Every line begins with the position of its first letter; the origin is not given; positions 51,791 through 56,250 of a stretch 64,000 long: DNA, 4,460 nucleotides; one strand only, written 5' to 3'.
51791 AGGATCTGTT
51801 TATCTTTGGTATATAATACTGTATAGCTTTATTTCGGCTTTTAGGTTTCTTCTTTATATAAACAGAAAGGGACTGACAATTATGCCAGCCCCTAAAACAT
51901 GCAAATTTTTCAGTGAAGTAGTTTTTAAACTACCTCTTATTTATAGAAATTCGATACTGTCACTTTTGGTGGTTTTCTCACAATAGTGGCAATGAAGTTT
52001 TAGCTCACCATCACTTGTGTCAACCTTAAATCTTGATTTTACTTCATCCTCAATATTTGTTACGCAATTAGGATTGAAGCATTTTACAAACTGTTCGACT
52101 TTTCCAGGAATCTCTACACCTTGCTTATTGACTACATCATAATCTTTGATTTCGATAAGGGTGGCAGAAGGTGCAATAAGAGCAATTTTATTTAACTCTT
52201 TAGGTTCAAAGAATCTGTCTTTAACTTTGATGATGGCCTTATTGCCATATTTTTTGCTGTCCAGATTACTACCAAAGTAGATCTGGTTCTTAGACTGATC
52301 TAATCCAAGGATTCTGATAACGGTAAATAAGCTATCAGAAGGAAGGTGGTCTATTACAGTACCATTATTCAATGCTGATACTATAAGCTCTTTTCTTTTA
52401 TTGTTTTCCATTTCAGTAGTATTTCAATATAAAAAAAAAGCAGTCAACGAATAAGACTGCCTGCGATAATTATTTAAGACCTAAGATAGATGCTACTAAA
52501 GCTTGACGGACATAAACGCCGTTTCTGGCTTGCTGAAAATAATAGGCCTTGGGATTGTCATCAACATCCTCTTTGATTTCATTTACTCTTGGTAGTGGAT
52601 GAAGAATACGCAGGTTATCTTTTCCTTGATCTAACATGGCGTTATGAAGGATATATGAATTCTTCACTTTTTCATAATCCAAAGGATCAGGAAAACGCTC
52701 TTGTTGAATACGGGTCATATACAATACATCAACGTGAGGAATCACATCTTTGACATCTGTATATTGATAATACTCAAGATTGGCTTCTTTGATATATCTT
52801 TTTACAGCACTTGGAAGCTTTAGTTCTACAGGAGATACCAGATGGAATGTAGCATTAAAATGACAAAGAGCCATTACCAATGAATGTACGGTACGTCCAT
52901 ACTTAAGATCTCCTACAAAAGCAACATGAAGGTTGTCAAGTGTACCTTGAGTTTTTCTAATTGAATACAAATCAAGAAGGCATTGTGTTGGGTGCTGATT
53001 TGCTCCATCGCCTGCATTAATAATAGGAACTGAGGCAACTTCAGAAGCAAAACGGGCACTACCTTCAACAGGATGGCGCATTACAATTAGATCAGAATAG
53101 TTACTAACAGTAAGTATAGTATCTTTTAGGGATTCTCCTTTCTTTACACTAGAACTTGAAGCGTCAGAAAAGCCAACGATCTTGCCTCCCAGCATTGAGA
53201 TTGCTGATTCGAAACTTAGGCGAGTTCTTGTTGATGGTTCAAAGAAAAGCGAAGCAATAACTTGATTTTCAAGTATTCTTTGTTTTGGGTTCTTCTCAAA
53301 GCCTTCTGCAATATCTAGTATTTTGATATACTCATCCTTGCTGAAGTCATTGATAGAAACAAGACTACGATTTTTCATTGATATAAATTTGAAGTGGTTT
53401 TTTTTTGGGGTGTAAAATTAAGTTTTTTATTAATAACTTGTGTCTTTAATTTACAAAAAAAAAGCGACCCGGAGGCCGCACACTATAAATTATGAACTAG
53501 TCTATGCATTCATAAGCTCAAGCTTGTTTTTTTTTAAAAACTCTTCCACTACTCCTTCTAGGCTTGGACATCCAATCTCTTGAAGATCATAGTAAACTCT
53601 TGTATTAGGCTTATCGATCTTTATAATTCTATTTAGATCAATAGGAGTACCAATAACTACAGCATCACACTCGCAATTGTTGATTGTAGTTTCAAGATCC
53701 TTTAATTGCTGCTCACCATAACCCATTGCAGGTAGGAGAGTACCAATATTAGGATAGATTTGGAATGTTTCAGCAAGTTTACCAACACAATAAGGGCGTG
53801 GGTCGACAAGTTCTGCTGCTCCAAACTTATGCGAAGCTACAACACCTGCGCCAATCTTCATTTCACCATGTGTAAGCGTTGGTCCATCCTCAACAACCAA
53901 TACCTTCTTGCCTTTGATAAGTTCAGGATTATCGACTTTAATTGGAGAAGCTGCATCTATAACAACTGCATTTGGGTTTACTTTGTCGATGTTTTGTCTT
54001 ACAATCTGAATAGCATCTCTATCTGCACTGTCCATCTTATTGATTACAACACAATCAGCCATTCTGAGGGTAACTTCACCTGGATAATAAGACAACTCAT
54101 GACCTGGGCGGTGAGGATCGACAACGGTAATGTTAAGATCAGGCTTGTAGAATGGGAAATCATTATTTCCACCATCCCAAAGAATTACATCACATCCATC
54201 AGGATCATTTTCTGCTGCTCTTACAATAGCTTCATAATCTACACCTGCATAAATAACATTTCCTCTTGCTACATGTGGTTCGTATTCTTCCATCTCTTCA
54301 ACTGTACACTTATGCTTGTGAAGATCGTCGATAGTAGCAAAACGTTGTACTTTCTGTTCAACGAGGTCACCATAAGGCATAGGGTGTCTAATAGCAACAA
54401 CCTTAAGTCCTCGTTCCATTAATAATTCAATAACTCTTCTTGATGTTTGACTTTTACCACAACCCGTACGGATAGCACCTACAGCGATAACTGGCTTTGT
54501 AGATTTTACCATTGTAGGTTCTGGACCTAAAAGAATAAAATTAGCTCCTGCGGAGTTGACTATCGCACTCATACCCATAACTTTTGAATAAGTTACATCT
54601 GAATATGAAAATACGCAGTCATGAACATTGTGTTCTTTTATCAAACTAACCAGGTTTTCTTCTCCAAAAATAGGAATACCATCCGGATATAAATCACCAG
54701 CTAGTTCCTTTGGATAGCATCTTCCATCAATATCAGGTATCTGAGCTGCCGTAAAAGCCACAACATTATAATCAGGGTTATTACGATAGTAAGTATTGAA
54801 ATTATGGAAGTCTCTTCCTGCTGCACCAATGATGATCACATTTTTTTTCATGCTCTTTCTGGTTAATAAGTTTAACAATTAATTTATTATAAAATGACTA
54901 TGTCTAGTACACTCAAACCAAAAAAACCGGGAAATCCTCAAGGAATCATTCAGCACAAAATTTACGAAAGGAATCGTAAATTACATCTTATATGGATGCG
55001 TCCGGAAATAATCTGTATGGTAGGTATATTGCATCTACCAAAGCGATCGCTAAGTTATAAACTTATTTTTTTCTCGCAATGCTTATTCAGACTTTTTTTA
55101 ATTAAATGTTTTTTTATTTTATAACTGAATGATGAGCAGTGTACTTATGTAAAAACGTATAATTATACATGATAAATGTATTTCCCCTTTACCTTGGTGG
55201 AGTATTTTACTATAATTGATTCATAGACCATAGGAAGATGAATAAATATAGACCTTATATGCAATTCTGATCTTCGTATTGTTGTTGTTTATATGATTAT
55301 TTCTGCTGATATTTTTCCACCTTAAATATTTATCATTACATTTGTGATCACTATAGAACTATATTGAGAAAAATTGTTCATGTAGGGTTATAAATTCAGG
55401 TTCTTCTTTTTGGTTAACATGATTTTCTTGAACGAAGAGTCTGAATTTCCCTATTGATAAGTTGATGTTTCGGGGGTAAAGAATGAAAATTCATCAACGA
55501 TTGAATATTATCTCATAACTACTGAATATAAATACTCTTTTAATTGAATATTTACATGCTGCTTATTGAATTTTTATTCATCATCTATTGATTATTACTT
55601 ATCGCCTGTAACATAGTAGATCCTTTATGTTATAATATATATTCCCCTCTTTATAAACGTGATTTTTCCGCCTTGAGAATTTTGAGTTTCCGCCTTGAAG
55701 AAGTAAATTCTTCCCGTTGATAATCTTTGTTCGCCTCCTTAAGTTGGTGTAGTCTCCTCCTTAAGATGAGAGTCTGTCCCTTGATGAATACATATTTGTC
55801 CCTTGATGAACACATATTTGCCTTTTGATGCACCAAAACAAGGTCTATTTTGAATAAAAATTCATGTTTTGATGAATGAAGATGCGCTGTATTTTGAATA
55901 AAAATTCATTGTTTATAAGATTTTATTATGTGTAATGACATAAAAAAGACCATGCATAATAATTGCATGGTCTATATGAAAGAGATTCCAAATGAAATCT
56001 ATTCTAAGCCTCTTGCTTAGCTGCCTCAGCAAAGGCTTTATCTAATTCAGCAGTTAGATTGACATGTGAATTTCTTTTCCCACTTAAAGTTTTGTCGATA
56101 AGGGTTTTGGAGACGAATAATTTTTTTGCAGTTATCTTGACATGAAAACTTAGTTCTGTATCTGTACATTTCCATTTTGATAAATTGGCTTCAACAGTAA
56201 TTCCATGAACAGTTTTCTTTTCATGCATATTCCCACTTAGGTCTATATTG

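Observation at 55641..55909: Twelve-unit degenerate array in a strict 22-bp register inside a 1.1-kb ORF-free gap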

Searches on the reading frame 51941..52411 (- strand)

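Call 12: search_protein_families(library=pfam, proteins=[window:51941-52411:-], max_evalue=0.01)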
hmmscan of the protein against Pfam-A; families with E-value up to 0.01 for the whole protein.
window:51941-52411:- (156 aa): 2 families
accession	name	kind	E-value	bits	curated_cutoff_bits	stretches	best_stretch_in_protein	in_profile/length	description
PF01948.23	PyrI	-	1.4e-27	96.2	25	1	10-99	2-92/93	Aspartate carbamoyltransferase regulatory chain, allosteric domain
PF02748.20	PyrI_C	-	2.3e-16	59.8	23.4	1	104-153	1-48/48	Aspartate carbamoyltransferase regulatory chain, metal binding domain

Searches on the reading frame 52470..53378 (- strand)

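Call 12: search_protein_families(library=pfam, proteins=[window:52470-53378:-], max_evalue=0.01)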
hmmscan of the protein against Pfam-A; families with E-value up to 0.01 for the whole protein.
window:52470-53378:- (302 aa): 2 families
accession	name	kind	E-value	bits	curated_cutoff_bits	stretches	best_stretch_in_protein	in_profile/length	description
PF02729.26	OTCace_N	-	3.7e-46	157.3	29.9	1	4-141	1-147/148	Aspartate/ornithine carbamoyltransferase, carbamoyl-P binding domain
PF00185.30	OTCace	-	6.9e-32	111.1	29.4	1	149-297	2-156/157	Aspartate/ornithine carbamoyltransferase, Asp/Orn binding domain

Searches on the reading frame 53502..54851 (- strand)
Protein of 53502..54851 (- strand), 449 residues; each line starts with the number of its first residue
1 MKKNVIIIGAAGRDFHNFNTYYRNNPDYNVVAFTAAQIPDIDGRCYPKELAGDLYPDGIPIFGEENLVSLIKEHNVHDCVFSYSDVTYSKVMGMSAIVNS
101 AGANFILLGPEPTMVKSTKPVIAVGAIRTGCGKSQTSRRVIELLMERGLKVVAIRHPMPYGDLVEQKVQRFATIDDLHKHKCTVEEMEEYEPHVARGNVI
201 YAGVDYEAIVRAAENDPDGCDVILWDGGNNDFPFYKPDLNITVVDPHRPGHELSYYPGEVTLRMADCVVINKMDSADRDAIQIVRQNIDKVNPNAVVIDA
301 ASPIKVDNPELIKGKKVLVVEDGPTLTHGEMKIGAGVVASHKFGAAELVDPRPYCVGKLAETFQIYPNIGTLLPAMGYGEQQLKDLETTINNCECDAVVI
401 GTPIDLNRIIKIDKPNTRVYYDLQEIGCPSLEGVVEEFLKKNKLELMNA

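Call 12: search_protein_families(library=pfam, proteins=[window:53502-54851:-], max_evalue=0.01)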
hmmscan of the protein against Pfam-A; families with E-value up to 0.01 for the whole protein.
window:53502-54851:- (449 aa): 2 families
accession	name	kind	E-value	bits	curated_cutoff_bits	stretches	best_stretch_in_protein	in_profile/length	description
PF02492.25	cobW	-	0.00014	22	20.7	1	236-298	114-179/180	CobW/HypB/UreG, nucleotide-binding domain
PF02606.20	LpxK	-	0.0032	17.1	27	0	115-292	31-206/328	Tetraacyldisaccharide-1-P 4'-kinase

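Call 15: find_related_loci(query=window:53502-54851:-, collection=genome_contigs, flank=6000)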
Query window:53502-54851:- (449 aa) in genome_contigs; peptide patterns used: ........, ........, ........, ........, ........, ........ (x = any residue, [..] = any of these).
600 stretches matched a pattern (row limit reached: there are more); 599 encode a relative of the query (tblastn E <= 1e-3); the best 80 are kept; 80 distinct loci.
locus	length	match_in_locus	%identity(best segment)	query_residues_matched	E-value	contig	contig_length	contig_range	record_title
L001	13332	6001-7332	86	1-444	0e+0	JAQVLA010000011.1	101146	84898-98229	MAG: Bacteroidales bacterium isolate STF1_1 NODE_311_length_101146_cov_10.081985_Sandtown_F1, whole genome shotgun seque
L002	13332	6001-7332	85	1-444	0e+0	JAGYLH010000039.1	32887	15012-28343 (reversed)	MAG: Bacteroidales bacterium isolate M50B88 39, whole genome shotgun sequence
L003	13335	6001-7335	83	1-445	0e+0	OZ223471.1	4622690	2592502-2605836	MAG: Bacteroidales bacterium isolate a5dadea3-f0cc-47fd-ae8e-5886e0073126 genome assembly, chromosome: 1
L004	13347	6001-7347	80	1-449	0e+0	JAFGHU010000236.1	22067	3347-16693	MAG: Bacteroidales bacterium isolate Zod_Metabat.155 k87_14662853, whole genome shotgun sequence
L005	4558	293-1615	82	2-442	0e+0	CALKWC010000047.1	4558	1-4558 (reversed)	MAG TPA_asm: uncultured Marinilabiliales bacterium isolate SRR5894287_bin.66_CONCOCT_v1.1_MAG genome assembly, contig: E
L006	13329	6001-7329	82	2-444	0e+0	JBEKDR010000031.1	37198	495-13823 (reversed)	MAG: Bacteroidales bacterium isolate SPRUCE 188 SPRUCE_188_31, whole genome shotgun sequence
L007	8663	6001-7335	80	1-445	0e+0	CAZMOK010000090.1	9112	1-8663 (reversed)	MAG TPA_asm: uncultured Bacteroidales bacterium isolate binchicken_co15_171 genome assembly, contig: NODE_6029_length_91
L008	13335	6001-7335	82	1-445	0e+0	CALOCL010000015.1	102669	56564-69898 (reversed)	MAG: uncultured Bacteroidales bacterium isolate LOGT_bin.0171 genome assembly, contig: contig_110489, whole genome shotg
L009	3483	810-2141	81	1-444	0e+0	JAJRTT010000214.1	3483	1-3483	MAG: Bacteroidetes bacterium isolate Dive96_bin10.114 k141_1654812, whole genome shotgun sequence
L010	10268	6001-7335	80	1-445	0e+0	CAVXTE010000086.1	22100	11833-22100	MAG: uncultured Bacteroidales bacterium isolate MFD02923.bin.2.102 genome assembly, contig: contig_51068, whole genome s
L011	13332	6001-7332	82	1-444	0e+0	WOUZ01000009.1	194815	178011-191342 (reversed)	MAG: Bacteroidetes bacterium isolate X2_MetaBAT.6 scaffold_23, whole genome shotgun sequence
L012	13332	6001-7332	82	1-444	0e+0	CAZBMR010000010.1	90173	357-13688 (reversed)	MAG TPA_asm: uncultured Lentimicrobiaceae bacterium isolate binchicken_co263_295 genome assembly, contig: NODE_40_length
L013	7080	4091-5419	80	2-444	0e+0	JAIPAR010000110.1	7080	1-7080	MAG: Bacteroidales bacterium isolate Tobar12.5m-G28 Tobar12-5m-C6417, whole genome shotgun sequence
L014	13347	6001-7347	81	2-448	0e+0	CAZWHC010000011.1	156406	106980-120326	MAG TPA_asm: uncultured Rikenellaceae bacterium isolate binchicken_co115_197 genome assembly, contig: NODE_146_length_15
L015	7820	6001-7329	82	2-444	0e+0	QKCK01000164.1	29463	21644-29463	MAG: Bacteroidetes bacterium isolate SZUA-422 scaffold_3353, whole genome shotgun sequence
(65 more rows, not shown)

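Call 20: find_encoding_contigs(protein=window:53502-54851:-, flank=4000, max_places=10)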
Protein window:53502-54851:- (449 aa): no gene with exactly this product is on record in the collection.

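Call 24: search_protein_families(library=ncbifam, proteins=[window:53502-54851:-], max_evalue=0.001)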
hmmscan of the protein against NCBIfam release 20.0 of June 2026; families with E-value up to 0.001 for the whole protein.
window:53502-54851:- (449 aa): 0 families

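Call 36: find_homologous_proteins(query=window:53502-54851:-, max_evalue=1e-100)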
Query window:53502-54851:- (449 aa): 8000 proteins with E <= 1e-100 among 8000 candidates; the best 120 are listed.
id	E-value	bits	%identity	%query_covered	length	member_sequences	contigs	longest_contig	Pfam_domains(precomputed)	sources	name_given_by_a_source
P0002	0.0e+0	1033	100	100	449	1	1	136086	-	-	-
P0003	2.5e-258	876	85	99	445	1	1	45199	-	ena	-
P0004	2.3e-257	872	85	99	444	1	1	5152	-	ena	-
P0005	5.2e-257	871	85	99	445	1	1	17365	-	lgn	-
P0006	5.6e-257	871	85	99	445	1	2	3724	-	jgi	-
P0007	8.7e-257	870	85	99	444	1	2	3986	-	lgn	-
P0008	3.6e-256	868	85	99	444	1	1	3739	-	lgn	-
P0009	5.1e-256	868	85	99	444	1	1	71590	-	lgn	-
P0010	5.3e-256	868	85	99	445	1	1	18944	-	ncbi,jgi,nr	ncbi:MAG: cyclic 2,3-diphosphoglycerate synthase [Bacteroidales bacterium]|jgi:predicted GTPase|nr:c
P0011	8.1e-256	867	85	99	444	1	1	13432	-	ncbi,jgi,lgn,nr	ncbi:MAG: cyclic 2,3-diphosphoglycerate synthase [Bacteroidales bacterium]|jgi:predicted GTPase|nr:c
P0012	8.9e-256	867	84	99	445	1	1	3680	-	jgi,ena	-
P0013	1.5e-255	866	84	99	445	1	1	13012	-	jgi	-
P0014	1.7e-255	866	86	99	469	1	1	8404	-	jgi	-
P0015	1.7e-255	866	84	99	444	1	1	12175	-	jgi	-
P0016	2.9e-255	865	85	99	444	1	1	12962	-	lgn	-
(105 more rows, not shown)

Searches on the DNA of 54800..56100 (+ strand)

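Call 5: search_rna_families(source=window, start=54800, end=56100, threshold=evalue, max_evalue=10, show_alignments=3)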
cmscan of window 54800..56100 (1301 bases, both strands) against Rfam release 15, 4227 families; matches with E-value up to 10: 13.
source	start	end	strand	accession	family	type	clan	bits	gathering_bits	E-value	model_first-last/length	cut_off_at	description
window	55941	56088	-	RF01470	rli38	Gene; sRNA;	-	35.2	49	0.0079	1-150/150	no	Listeria sRNA rli38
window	55875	55980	+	RF02449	ncr1015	Gene; sRNA;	-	20.4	60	5.7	1-121/121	no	Bacillus sRNA ncr1015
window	54852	54933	-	RF01823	rspL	Gene; sRNA;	-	19.7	37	3.1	1-89/89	no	rpsL sRNA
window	55361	55447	+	RF01163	snoR64a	Gene; snRNA; snoRNA; CD-box;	-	19.1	45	2.8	1-77/77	no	Small nucleolar RNA snoR64a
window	55936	56017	-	RF02077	STnc220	Gene; sRNA;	-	18.5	60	4.8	1-79/79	no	Salmonella enterica sRNA STnc220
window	55547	55589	-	RF00086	SNORD27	Gene; snRNA; snoRNA; CD-box;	-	17.7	52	9.6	1-71/71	no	Small nucleolar RNA SNORD27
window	54933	54999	-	RF01646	ceN63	Gene; snRNA; snoRNA; CD-box;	-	17.6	65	2.1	1-69/69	no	Caenorhabditis snoRNA ceN63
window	55340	55448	+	RF04339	Plastid-psbJ-3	Cis-reg;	CL00152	16.7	61.7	7.8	1-125/125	no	Plastid-psbJ-3 3UTR RNA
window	55980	56013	+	RF01648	ceN65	Gene; snRNA; snoRNA; CD-box;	-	16.5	48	1.8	1-65/65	no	Caenorhabditis snoRNA ceN65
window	55355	55404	+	RF01278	SNORD109A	Gene; snRNA; snoRNA; CD-box;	CL00069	16.1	35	5.2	1-67/67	no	Small nucleolar RNA SNORD109A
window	55873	55941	+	RF01175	snoU83D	Gene; snRNA; snoRNA; CD-box;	-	16.1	55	7.6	1-81/81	no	Small nucleolar RNA U83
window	55779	55877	+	RF01185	snR75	Gene; snRNA; snoRNA; CD-box;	CL00045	13.8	40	5.4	1-88/88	no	Small nucleolar RNA snR75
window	55845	55869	+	RF00180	REN-SRE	Cis-reg;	-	12.4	41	7.4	1-37/37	no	Renin stability regulatory element (REN-SRE)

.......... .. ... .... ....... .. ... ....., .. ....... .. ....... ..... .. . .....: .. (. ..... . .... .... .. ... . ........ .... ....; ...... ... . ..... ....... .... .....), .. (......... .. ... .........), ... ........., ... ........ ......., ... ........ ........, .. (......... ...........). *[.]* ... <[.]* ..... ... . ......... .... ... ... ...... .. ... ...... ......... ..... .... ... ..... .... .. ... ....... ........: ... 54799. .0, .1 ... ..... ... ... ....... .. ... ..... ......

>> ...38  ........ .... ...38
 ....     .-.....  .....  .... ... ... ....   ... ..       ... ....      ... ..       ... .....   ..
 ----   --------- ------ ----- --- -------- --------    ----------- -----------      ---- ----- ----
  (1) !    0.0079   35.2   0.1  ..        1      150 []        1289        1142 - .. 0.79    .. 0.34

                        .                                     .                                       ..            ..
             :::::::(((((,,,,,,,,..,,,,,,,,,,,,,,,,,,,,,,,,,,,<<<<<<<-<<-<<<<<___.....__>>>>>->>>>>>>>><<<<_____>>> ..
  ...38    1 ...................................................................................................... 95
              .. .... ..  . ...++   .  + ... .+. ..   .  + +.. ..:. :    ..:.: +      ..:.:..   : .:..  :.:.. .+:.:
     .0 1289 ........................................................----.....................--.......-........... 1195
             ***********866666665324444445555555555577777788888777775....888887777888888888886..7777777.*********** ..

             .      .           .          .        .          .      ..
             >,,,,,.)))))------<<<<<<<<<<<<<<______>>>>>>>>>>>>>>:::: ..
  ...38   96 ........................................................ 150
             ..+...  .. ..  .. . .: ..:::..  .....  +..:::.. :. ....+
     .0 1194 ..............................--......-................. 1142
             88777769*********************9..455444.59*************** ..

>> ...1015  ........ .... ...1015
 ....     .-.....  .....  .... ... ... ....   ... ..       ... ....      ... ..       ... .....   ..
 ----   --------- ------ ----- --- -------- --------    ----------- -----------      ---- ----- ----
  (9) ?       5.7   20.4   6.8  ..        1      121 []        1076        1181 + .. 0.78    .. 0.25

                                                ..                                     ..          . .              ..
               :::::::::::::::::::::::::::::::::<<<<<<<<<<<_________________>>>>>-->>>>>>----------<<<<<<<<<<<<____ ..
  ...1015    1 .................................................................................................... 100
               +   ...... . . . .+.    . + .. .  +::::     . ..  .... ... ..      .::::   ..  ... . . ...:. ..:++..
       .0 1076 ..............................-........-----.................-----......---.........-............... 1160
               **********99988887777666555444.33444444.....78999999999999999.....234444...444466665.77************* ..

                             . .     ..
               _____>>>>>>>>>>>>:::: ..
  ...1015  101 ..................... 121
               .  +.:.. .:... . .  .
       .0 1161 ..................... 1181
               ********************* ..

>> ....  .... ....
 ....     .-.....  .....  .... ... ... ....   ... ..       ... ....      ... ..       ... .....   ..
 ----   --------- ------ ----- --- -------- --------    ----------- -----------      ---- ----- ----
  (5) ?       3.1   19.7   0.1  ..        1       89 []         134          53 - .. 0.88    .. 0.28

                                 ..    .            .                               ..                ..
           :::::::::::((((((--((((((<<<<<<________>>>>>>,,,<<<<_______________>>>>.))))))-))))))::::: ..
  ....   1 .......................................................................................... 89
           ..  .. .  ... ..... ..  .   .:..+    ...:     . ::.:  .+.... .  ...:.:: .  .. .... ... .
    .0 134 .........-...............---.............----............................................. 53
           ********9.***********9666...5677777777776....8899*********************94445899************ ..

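Call 34: search_dna_similar(query=window:55300-55990:+, collection=plasmids, mode=distant, max_evalue=0.01, max_rows=10)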
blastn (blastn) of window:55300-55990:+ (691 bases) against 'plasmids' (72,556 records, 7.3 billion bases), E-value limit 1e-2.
No match.

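Call 35: search_dna_similar(query=window:55300-55990:+, collection=phages, mode=distant, max_evalue=0.01, max_rows=10)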
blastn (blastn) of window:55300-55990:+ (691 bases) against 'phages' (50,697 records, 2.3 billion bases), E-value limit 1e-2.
No match.
